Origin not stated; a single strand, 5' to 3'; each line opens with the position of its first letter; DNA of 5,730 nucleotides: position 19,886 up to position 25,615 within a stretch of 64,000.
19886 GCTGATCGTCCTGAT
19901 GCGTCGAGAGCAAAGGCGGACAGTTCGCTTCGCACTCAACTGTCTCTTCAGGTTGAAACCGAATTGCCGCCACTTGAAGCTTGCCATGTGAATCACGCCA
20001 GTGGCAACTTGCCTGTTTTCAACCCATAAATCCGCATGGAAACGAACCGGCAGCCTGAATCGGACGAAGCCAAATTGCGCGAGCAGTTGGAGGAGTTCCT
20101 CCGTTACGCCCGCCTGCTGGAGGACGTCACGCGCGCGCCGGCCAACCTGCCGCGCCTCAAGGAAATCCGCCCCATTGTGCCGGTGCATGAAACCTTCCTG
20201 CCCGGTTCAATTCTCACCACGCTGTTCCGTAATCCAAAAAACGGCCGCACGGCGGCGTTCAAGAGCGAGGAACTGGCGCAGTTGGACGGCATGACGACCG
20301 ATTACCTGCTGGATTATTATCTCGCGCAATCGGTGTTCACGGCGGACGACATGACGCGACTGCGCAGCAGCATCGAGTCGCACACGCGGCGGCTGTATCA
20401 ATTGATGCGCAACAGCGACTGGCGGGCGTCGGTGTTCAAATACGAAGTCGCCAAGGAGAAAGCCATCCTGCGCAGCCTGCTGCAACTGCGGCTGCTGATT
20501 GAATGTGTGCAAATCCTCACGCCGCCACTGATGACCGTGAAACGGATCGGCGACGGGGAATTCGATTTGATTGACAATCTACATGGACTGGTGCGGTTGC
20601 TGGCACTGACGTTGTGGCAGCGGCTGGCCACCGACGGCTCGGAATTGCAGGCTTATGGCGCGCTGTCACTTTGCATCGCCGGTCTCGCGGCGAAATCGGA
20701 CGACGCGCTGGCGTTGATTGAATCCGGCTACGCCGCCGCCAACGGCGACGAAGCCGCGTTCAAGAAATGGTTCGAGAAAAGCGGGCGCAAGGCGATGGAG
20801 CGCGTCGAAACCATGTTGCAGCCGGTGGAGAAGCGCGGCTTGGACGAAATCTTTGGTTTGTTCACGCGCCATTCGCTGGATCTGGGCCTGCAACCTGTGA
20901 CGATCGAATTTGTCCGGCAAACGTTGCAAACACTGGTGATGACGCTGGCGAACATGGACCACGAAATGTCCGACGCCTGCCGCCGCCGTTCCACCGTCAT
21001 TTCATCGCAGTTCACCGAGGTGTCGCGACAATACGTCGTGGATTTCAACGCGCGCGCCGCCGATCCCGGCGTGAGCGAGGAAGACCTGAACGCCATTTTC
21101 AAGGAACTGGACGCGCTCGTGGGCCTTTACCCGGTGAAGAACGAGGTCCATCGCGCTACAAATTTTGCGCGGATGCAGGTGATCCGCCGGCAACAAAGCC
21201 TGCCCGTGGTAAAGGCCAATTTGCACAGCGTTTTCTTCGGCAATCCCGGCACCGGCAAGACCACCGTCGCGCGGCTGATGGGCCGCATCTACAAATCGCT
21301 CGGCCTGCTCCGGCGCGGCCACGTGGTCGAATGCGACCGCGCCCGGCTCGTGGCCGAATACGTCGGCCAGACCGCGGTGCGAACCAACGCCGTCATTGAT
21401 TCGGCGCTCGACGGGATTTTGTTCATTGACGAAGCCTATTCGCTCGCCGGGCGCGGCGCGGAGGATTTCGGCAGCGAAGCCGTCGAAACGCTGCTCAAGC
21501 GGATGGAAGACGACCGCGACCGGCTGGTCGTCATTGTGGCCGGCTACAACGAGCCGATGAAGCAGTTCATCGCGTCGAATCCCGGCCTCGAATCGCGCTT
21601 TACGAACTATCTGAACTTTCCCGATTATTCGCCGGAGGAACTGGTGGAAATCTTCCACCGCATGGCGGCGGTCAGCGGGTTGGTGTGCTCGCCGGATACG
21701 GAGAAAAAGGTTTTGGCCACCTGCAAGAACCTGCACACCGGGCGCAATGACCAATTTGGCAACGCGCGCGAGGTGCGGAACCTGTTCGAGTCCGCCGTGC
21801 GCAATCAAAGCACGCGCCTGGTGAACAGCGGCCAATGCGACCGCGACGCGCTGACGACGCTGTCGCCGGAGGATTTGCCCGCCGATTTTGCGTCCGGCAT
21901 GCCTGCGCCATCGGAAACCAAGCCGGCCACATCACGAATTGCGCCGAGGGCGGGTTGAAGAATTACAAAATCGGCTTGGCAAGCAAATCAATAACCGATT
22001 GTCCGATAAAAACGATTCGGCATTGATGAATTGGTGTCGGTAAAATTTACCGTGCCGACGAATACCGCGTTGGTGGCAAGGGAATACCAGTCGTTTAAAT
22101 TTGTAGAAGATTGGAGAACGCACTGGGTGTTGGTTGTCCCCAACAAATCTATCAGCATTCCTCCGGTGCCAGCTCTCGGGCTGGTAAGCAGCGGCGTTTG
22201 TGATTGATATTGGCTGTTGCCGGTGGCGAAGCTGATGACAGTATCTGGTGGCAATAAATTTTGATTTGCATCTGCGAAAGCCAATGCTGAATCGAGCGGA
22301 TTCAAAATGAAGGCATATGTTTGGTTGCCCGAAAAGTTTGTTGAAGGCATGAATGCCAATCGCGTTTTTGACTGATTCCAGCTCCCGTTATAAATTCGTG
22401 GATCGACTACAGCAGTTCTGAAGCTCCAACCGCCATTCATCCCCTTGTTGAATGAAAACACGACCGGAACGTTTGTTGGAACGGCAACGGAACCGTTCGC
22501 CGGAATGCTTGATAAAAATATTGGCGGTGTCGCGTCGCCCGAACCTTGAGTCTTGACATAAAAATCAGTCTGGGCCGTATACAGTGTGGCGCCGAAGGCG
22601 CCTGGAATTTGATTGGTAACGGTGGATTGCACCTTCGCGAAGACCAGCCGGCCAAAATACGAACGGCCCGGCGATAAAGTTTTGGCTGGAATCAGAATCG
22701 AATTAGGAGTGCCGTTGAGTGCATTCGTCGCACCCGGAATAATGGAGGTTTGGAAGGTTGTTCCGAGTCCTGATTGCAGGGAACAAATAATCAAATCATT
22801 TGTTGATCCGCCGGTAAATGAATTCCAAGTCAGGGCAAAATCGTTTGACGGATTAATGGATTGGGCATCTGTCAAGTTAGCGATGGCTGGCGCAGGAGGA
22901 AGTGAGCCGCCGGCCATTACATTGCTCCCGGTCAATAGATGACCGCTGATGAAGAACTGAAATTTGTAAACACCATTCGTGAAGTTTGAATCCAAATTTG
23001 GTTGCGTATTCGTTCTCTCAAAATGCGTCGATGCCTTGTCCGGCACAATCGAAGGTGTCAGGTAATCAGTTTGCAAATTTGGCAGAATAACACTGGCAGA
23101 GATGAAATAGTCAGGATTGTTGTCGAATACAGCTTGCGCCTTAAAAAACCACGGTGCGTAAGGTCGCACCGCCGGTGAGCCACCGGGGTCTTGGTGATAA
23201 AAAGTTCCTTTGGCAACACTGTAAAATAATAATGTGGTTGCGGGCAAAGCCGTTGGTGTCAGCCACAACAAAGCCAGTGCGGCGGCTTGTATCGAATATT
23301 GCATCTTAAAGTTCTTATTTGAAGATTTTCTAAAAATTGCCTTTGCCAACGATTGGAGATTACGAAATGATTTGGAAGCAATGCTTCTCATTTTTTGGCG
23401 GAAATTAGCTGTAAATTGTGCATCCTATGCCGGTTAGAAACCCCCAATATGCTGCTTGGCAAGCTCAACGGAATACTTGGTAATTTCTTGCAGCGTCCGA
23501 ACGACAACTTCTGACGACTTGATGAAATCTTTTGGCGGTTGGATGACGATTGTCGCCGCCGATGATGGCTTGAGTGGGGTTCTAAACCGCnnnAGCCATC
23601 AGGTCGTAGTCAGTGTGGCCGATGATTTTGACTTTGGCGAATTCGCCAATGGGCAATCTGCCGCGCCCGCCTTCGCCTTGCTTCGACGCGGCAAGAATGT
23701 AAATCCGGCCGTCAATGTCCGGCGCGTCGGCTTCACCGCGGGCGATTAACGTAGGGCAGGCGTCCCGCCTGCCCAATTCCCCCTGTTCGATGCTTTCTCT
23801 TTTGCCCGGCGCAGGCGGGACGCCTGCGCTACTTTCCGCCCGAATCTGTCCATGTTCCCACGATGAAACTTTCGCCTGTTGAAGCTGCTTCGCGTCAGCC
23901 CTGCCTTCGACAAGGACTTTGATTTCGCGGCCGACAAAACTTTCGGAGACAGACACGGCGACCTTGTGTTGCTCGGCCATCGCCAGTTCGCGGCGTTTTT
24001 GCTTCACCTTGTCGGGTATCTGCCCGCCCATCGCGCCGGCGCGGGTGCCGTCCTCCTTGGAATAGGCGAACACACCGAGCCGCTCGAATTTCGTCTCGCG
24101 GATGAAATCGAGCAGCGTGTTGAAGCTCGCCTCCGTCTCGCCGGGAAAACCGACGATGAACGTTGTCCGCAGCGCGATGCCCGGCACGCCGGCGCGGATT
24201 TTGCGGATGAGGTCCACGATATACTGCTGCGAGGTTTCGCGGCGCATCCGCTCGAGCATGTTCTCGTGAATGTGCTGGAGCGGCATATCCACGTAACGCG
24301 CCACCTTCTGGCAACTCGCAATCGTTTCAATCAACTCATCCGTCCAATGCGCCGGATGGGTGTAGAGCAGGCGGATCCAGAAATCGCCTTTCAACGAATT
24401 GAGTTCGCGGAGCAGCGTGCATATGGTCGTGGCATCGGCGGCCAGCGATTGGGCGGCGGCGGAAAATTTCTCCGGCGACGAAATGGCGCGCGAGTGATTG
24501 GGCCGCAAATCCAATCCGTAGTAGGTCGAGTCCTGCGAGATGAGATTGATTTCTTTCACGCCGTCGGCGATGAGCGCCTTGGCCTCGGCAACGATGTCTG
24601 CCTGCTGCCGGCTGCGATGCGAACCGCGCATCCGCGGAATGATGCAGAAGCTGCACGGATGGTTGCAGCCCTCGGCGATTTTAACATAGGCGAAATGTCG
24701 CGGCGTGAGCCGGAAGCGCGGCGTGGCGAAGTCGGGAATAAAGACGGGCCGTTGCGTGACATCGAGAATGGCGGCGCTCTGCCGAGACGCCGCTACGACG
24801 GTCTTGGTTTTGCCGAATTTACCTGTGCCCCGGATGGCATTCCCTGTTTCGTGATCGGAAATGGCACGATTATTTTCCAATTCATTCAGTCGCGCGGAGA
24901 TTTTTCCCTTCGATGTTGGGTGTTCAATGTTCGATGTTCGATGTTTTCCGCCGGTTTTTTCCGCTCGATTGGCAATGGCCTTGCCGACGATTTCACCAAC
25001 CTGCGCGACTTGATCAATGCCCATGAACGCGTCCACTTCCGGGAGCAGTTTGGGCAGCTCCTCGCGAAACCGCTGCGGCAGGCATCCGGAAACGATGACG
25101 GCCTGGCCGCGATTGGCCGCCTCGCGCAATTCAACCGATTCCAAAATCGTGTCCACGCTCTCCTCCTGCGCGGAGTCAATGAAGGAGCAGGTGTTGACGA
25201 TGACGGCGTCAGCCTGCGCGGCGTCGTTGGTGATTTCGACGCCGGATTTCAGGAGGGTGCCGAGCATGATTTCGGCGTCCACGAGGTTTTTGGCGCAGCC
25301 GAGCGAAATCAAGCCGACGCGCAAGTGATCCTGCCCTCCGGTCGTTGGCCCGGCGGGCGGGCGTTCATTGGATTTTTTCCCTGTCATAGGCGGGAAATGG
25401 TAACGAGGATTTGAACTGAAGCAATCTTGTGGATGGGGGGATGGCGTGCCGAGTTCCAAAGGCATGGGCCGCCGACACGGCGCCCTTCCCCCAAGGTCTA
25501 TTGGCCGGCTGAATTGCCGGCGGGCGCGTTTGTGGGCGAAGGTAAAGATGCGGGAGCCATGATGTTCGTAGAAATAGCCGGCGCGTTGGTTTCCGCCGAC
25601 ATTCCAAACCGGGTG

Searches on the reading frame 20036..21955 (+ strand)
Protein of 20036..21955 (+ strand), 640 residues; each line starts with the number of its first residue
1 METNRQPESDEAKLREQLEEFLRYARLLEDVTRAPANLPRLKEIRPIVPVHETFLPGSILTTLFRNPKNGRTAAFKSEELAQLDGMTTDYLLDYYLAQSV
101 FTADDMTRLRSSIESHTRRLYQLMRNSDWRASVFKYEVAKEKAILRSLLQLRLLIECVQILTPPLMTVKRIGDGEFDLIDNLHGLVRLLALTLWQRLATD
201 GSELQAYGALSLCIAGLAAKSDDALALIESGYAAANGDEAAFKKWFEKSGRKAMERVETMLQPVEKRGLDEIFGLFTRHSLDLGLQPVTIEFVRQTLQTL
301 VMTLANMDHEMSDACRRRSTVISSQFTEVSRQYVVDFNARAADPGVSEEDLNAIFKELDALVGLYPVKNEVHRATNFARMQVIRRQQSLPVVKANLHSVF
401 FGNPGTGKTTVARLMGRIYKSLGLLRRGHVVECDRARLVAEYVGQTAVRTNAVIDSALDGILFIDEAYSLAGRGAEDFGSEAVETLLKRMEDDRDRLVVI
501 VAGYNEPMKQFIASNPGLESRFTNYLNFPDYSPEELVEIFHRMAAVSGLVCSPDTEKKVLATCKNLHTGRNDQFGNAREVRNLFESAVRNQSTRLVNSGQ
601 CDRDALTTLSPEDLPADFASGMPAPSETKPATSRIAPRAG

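Call 61: search_protein_families(library=pfam, proteins=[window:20036-21955:+], max_evalue=0.00001)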
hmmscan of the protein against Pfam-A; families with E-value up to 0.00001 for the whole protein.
window:20036-21955:+ (640 aa): 2 families
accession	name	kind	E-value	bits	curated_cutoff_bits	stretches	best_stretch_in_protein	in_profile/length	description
PF17866.7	AAA_lid_6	-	4.5e-18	65.5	24.3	1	553-614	1-60/60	AAA lid domain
PF00004.35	AAA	-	9.9e-17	62.1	21.2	1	399-528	2-129/131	ATPase family associated with various cellular activities (AAA)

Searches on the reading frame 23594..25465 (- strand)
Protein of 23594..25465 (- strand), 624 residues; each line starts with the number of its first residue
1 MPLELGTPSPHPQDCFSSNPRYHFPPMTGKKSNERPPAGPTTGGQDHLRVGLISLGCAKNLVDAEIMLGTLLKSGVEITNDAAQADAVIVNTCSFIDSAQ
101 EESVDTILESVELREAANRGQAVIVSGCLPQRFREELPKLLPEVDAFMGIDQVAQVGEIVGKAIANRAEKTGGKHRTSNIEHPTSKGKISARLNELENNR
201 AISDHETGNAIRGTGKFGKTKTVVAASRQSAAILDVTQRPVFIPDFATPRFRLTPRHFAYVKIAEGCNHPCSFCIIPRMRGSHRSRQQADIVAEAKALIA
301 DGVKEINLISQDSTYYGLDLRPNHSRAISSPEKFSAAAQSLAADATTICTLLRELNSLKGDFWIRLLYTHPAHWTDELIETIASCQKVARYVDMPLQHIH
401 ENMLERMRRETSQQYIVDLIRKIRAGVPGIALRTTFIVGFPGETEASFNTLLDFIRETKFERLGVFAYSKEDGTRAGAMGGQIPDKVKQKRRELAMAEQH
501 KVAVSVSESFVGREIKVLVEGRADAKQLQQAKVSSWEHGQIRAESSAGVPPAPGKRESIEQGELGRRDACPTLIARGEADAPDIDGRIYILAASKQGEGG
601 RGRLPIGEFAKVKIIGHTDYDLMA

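Call 61: search_protein_families(library=pfam, proteins=[window:23594-25465:-], max_evalue=0.00001)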
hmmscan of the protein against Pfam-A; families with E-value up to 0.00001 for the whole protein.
window:23594-25465:- (624 aa): 3 families
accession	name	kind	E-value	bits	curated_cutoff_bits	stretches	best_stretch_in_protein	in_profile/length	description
PF00919.26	UPF0004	-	5.6e-25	87.7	27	1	50-149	2-98/98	Uncharacterized protein family UPF0004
PF04055.27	Radical_SAM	-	4.2e-21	76.3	29.5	1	262-455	2-166/166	Radical SAM superfamily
PF18693.7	TRAM_2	-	5.3e-11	43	27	1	573-624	17-60/63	TRAM domain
